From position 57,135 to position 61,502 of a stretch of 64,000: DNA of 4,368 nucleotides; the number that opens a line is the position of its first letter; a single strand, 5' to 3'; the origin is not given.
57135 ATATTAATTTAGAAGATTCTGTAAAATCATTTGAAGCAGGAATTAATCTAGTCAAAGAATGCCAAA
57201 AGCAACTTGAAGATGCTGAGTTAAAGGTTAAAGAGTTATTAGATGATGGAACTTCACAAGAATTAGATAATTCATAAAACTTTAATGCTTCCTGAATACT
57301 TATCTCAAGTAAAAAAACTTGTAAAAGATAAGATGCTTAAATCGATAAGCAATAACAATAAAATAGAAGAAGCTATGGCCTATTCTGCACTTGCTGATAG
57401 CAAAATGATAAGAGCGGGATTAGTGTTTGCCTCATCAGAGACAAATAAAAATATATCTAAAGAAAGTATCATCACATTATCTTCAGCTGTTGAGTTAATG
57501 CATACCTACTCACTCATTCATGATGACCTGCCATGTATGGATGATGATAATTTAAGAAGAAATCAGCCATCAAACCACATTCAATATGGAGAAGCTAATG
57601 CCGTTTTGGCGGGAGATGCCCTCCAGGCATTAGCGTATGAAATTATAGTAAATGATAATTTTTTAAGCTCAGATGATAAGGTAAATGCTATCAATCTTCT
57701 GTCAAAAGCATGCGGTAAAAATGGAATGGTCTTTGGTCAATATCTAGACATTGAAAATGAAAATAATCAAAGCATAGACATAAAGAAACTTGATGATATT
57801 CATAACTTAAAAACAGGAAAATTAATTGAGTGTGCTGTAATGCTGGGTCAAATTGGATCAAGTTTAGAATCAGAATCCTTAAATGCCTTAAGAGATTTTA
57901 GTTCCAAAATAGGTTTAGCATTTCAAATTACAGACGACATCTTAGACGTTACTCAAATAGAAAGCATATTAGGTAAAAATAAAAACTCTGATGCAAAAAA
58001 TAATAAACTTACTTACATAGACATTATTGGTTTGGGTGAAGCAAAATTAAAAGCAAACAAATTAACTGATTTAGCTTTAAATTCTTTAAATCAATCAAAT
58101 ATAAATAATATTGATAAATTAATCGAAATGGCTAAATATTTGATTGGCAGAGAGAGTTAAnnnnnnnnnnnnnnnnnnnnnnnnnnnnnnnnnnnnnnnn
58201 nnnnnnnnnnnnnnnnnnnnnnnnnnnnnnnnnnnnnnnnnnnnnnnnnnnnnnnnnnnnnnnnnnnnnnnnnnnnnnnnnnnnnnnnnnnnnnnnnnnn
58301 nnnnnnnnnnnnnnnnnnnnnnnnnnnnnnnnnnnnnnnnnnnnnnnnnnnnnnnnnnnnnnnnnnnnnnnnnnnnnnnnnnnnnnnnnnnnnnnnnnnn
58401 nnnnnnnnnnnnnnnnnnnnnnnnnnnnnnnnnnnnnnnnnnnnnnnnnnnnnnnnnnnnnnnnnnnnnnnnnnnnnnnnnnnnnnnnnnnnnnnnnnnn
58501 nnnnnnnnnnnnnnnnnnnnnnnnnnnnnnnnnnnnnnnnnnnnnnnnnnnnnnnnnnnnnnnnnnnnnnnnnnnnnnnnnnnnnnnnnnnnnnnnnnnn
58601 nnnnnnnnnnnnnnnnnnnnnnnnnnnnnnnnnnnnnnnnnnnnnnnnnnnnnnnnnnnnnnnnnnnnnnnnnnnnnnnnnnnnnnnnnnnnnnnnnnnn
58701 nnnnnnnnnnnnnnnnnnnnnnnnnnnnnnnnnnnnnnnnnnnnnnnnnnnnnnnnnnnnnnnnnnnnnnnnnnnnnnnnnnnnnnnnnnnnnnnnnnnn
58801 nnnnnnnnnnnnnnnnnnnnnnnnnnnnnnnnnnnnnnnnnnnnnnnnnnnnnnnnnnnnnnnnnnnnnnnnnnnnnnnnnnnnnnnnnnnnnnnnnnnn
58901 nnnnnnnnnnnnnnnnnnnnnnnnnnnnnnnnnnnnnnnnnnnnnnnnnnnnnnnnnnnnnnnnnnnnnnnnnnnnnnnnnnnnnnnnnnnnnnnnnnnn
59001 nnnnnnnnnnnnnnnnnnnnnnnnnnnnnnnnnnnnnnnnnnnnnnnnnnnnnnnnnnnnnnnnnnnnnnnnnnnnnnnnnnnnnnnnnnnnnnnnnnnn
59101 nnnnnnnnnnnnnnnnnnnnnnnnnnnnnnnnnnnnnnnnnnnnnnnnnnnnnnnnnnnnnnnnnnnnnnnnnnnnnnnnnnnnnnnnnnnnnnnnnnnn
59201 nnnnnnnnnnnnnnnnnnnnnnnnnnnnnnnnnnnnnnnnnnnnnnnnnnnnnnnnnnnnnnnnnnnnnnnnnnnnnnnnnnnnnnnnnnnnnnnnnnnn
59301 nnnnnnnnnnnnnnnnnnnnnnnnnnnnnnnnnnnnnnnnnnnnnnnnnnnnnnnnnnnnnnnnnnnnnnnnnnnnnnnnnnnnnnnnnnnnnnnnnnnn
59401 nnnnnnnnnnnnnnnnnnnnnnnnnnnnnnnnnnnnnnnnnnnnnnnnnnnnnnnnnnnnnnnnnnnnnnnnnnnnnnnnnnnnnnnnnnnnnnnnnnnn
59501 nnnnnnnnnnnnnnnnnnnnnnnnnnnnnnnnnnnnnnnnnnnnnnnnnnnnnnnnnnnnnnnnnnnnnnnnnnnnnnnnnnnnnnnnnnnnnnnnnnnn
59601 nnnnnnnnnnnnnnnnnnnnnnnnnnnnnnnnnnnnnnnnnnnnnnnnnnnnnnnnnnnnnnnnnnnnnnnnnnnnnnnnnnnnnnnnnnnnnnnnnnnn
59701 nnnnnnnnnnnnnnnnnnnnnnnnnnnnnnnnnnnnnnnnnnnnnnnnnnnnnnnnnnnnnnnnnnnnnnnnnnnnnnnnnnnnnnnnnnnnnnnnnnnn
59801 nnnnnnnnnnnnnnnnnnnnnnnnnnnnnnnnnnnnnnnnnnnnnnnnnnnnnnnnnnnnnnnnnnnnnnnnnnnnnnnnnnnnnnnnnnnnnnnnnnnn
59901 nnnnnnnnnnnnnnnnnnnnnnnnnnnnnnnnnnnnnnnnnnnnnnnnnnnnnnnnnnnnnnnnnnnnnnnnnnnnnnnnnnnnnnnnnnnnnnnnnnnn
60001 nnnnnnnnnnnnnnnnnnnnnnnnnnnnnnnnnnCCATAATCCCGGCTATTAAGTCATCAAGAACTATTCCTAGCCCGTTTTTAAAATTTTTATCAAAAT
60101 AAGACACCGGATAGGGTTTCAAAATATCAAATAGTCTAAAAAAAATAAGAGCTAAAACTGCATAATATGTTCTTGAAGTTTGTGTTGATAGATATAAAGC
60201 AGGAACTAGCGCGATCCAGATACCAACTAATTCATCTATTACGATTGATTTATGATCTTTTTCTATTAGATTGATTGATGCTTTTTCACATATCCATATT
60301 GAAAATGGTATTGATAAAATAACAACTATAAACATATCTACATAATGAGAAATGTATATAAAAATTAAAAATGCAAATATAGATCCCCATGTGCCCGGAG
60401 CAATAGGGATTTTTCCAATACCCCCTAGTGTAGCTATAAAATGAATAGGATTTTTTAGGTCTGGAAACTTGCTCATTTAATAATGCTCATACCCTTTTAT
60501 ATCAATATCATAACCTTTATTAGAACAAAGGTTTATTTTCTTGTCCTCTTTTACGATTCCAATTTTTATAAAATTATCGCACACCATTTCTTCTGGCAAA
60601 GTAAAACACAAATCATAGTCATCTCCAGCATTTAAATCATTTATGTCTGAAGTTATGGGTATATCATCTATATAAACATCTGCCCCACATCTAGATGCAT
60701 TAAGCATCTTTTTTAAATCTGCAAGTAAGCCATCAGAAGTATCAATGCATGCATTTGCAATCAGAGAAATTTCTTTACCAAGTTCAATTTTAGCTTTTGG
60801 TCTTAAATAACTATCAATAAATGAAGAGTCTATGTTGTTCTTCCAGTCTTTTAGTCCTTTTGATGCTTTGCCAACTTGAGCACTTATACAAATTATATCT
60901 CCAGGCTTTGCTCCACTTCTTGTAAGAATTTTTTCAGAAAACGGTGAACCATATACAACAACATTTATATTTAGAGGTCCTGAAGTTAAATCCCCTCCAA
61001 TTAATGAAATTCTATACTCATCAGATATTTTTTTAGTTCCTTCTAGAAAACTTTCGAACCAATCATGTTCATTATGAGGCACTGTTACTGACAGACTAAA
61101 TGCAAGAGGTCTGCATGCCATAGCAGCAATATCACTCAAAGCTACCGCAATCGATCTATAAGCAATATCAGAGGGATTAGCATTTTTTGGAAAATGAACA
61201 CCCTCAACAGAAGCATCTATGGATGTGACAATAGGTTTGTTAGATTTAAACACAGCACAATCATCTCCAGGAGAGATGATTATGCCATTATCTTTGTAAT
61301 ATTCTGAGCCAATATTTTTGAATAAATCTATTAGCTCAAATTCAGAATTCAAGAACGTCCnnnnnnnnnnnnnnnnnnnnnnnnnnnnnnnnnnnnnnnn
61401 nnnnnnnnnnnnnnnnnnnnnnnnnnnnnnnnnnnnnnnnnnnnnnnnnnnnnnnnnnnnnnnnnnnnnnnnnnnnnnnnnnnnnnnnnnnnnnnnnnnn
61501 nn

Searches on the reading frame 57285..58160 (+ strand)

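Call 87: search_protein_families(library=pfam, proteins=[window:57285-58160:+], max_evalue=0.001)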
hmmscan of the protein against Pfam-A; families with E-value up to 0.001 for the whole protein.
window:57285-58160:+ (291 aa): 1 family
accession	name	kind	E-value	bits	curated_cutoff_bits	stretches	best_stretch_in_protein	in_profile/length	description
PF00348.22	polyprenyl_synt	-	3.3e-53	180.9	27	1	26-279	3-247/251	Polyprenyl synthetase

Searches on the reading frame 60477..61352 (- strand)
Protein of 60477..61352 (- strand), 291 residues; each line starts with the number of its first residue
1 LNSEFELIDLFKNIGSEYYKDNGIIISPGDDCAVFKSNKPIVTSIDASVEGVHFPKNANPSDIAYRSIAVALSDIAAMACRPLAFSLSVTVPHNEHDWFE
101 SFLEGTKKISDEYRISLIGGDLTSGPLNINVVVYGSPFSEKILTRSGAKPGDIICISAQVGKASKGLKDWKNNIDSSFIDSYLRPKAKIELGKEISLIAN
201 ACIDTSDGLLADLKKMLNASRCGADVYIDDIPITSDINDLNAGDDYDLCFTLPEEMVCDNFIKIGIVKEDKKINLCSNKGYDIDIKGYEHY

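Call 87: search_protein_families(library=pfam, proteins=[window:60477-61352:-], max_evalue=0.001)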
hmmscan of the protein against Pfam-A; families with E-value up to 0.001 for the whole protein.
window:60477-61352:- (291 aa): 2 families
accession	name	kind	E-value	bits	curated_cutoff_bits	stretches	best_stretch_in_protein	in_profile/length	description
PF00586.29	AIRS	-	9.6e-25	87.6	24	1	29-135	1-110/112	AIR synthase related protein, N-terminal domain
PF02769.27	AIRS_C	-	2.7e-05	24.8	23.1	1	150-251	2-109/156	AIR synthase related protein, C-terminal domain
